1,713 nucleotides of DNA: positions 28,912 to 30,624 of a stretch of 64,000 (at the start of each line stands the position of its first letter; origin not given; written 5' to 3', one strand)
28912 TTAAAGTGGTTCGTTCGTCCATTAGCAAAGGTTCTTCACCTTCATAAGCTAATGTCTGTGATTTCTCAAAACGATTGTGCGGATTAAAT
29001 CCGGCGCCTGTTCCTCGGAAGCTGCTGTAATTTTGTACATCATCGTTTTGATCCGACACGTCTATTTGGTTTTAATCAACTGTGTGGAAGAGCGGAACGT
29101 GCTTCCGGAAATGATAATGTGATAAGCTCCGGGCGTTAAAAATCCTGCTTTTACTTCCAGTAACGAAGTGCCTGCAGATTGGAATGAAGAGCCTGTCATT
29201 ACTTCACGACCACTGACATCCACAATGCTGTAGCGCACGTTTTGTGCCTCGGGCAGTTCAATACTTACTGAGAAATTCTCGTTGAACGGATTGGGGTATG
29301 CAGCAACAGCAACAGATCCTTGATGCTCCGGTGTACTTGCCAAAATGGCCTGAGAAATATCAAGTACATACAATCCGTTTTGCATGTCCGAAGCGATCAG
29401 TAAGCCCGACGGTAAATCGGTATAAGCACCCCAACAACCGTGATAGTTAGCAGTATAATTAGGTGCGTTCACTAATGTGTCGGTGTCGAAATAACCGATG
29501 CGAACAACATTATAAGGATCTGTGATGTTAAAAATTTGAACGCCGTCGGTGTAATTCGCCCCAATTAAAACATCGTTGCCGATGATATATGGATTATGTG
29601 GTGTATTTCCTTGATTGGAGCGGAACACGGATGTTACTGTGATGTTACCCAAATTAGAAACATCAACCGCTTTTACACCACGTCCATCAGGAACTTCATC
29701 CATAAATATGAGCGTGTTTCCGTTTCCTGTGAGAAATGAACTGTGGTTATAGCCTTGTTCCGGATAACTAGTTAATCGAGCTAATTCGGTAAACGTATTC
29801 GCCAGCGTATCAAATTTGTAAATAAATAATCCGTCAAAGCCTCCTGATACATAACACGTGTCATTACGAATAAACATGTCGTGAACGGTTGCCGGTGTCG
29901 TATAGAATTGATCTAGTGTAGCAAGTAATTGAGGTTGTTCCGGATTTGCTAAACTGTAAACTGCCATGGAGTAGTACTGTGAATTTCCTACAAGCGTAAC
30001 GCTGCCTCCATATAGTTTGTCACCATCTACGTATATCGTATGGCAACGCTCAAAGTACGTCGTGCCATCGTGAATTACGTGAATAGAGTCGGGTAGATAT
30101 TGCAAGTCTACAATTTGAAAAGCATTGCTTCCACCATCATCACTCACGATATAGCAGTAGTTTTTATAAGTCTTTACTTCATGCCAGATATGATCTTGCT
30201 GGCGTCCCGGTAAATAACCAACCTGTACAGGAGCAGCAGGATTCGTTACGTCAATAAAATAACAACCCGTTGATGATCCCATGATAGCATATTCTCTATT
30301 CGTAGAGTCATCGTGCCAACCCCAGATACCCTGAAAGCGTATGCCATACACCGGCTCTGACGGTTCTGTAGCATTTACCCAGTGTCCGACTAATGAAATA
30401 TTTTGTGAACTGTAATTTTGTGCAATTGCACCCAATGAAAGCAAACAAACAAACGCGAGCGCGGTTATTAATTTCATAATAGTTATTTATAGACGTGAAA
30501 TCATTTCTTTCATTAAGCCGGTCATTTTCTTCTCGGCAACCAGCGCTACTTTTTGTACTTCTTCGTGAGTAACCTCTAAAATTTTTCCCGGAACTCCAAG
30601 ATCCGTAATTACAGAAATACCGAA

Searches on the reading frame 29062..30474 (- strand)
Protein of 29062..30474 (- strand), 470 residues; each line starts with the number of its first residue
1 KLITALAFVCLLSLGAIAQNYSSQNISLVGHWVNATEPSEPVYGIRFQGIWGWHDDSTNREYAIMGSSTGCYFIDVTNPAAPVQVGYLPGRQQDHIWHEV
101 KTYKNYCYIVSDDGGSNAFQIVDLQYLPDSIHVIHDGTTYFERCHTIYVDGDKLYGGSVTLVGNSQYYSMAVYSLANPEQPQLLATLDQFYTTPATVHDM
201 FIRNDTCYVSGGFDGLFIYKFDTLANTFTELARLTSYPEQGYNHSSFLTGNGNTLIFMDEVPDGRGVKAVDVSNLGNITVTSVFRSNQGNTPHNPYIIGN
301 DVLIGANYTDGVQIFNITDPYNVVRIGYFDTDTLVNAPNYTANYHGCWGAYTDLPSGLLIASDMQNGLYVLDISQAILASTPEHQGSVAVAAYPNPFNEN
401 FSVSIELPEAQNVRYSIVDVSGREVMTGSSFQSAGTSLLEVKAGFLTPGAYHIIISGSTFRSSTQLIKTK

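Call 47: search_protein_families(library=pfam, proteins=[window:29062-30474:-], max_evalue=0.00001)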
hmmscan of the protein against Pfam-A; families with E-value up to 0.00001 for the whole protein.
window:29062-30474:- (470 aa): 1 family
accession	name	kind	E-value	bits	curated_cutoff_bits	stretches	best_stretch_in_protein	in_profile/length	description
PF18962.6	Por_Secre_tail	-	3.5e-09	37.3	27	1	393-461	2-68/75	Secretion system C-terminal sorting domain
